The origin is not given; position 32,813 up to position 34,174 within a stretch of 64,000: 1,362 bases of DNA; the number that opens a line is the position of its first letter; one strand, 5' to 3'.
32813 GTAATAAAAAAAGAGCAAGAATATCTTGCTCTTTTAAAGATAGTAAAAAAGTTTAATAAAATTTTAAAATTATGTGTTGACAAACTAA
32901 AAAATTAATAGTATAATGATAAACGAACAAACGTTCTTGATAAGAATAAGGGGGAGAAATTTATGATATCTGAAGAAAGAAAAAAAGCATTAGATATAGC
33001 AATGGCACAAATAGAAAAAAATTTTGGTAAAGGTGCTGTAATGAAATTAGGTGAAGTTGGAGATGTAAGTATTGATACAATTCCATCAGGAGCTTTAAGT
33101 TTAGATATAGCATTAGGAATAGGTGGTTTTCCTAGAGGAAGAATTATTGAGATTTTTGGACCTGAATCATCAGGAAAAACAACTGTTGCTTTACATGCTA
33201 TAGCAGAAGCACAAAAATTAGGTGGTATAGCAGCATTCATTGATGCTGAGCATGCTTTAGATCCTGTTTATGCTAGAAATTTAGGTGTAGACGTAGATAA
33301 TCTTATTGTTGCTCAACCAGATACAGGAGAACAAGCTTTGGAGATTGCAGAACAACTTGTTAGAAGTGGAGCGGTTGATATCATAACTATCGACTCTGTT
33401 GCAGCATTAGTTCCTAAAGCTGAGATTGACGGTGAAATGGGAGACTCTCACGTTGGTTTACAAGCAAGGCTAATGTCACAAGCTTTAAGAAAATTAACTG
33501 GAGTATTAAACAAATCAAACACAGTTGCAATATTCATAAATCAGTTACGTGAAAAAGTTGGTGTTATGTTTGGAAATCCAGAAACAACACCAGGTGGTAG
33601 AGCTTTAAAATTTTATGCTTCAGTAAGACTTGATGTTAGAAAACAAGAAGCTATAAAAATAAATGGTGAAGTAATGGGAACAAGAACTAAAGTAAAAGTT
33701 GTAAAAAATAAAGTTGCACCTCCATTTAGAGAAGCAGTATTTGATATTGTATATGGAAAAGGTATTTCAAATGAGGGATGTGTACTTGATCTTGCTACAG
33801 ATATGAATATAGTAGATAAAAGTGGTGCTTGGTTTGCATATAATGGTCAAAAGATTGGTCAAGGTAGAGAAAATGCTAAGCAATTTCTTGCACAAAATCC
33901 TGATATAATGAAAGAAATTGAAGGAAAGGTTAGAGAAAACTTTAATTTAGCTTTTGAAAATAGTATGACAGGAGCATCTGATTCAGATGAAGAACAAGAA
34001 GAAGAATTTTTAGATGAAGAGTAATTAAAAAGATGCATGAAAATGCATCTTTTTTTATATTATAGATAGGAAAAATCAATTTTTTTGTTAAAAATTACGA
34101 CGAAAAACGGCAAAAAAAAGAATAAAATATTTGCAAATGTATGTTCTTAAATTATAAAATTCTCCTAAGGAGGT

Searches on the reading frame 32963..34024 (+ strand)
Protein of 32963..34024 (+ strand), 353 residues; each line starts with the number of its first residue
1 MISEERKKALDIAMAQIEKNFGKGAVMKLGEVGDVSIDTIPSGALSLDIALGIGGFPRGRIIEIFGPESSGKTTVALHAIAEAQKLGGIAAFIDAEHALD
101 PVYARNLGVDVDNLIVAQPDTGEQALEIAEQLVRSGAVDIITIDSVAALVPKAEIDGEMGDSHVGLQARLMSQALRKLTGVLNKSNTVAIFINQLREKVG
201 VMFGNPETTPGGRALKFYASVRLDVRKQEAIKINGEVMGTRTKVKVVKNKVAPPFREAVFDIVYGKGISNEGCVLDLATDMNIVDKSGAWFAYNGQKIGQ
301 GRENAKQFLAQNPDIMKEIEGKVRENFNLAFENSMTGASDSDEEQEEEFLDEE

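Call 48: list_cluster_members(proteins=[window:32963-34024:+, window:28866-29921:+, window:30508-30942:-])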
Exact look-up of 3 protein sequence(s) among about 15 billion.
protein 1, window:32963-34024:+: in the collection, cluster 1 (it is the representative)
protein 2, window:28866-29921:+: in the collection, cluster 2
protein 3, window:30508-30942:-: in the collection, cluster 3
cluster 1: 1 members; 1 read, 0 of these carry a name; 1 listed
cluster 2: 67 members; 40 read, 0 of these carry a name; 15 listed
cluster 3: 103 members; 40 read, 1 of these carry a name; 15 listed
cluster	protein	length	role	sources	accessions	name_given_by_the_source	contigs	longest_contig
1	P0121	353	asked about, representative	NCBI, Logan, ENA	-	-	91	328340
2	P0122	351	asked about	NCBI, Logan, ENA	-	-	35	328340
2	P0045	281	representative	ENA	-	-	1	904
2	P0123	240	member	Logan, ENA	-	-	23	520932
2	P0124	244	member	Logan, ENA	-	-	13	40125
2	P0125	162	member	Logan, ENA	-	-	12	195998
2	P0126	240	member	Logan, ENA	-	-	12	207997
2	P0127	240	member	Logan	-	-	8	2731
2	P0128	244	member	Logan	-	-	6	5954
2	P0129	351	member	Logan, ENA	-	-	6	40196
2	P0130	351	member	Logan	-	-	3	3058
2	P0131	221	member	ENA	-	-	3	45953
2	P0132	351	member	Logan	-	-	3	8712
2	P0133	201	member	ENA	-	-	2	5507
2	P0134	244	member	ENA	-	-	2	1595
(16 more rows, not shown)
